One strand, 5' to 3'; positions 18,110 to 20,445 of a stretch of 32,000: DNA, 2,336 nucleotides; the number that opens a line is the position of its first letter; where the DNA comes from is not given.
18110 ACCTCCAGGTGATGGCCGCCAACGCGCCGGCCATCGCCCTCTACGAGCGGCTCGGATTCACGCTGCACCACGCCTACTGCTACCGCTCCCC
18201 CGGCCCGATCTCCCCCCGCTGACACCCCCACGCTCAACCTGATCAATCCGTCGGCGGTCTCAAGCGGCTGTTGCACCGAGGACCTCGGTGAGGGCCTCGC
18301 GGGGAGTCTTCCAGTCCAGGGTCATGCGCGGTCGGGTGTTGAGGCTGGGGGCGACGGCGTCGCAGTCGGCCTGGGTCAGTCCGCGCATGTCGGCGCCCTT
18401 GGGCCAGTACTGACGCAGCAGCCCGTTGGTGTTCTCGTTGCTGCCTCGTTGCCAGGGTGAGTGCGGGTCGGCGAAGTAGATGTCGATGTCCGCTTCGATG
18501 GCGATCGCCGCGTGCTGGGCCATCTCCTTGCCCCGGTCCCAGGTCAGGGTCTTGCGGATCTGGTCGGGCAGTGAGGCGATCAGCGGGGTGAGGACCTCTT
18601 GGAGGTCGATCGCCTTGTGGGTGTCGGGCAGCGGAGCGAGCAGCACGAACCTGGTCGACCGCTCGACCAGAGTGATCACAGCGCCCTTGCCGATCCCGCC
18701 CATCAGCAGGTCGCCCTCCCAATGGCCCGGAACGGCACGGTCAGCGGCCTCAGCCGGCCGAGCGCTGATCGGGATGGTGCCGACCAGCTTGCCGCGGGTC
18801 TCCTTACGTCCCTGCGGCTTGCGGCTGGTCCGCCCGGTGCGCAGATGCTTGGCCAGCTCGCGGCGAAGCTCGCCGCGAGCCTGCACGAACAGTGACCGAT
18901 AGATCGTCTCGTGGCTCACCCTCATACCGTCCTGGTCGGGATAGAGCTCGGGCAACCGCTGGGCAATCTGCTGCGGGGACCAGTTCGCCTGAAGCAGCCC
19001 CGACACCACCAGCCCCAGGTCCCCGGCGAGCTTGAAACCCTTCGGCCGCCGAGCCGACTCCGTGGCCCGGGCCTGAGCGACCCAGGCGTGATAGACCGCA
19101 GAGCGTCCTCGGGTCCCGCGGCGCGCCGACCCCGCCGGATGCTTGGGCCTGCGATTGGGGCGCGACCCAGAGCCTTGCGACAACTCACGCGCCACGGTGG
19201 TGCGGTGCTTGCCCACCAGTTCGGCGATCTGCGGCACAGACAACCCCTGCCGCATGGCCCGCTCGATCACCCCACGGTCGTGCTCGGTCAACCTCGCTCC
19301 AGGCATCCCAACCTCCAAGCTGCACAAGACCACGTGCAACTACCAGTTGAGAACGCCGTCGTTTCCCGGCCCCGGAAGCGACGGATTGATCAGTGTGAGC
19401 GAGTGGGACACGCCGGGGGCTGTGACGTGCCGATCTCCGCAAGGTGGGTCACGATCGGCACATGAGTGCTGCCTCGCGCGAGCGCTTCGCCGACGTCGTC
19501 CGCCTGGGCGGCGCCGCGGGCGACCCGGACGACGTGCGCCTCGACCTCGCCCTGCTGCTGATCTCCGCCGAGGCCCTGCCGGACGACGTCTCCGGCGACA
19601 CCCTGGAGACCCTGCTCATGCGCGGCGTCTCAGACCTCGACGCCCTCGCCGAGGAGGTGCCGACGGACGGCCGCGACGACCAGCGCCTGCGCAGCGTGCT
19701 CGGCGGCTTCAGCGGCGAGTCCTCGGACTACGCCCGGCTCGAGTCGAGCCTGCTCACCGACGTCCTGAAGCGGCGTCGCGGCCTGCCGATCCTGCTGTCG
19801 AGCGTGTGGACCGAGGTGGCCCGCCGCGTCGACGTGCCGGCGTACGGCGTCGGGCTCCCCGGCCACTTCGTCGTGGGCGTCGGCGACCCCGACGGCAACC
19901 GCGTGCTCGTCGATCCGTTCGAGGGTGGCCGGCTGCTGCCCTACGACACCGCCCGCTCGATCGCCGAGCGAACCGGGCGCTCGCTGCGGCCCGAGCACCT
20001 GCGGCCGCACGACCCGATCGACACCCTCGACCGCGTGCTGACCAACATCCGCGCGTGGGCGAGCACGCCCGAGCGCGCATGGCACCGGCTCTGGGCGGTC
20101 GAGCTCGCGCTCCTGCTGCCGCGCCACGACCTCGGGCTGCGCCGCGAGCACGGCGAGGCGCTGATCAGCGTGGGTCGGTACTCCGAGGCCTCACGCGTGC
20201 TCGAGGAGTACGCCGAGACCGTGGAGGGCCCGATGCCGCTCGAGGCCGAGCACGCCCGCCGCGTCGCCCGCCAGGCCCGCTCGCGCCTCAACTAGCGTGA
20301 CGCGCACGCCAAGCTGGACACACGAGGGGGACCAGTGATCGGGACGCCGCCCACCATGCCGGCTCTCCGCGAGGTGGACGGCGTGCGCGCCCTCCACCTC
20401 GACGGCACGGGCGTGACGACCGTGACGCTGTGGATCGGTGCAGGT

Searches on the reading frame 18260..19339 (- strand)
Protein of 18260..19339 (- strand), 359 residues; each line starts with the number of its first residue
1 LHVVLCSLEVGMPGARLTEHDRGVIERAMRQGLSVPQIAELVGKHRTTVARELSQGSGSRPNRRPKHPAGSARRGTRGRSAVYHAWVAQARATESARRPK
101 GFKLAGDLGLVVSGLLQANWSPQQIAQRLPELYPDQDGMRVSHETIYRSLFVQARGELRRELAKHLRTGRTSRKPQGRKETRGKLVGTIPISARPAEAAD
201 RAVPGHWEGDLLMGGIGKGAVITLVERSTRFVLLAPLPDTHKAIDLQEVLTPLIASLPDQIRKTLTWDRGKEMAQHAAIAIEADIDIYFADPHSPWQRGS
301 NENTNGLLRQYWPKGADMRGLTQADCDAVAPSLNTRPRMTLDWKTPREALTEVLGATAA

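Call 37: search_protein_families(library=pfam, proteins=[window:18260-19339:-], max_evalue=0.001)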
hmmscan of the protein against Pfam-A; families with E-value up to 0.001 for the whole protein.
window:18260-19339:- (359 aa): 5 families
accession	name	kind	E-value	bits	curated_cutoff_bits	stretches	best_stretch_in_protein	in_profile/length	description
PF00665.32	rve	-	7.3e-11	42.7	32.6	1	202-295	3-102/102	Integrase core domain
PF13936.12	HTH_38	-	9e-11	41.8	27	1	16-55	4-43/44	Helix-turn-helix domain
PF13384.12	HTH_23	-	9.4e-06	25.7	24.6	1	21-54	6-39/50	Homeodomain-like domain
PF08281.18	Sigma70_r4_2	-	0.00018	21.5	25.7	0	16-56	10-50/54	Sigma-70, region 4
PF13565.12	HTH_32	-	0.00034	21.5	33.7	1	95-150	45-73/73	Homeodomain-like domain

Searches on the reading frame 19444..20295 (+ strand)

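Call 37: search_protein_families(library=pfam, proteins=[window:19444-20295:+], max_evalue=0.001)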
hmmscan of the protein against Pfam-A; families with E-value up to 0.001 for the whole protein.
window:19444-20295:+ (283 aa): 2 families
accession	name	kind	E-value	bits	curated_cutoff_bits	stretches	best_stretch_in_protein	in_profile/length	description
PF13369.12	Transglut_core2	-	1e-33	116.5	23.5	1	64-199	6-154/155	Transglutaminase-like superfamily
PF13371.12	TPR_9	-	3e-08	34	35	1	202-282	1-72/73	Tetratricopeptide repeat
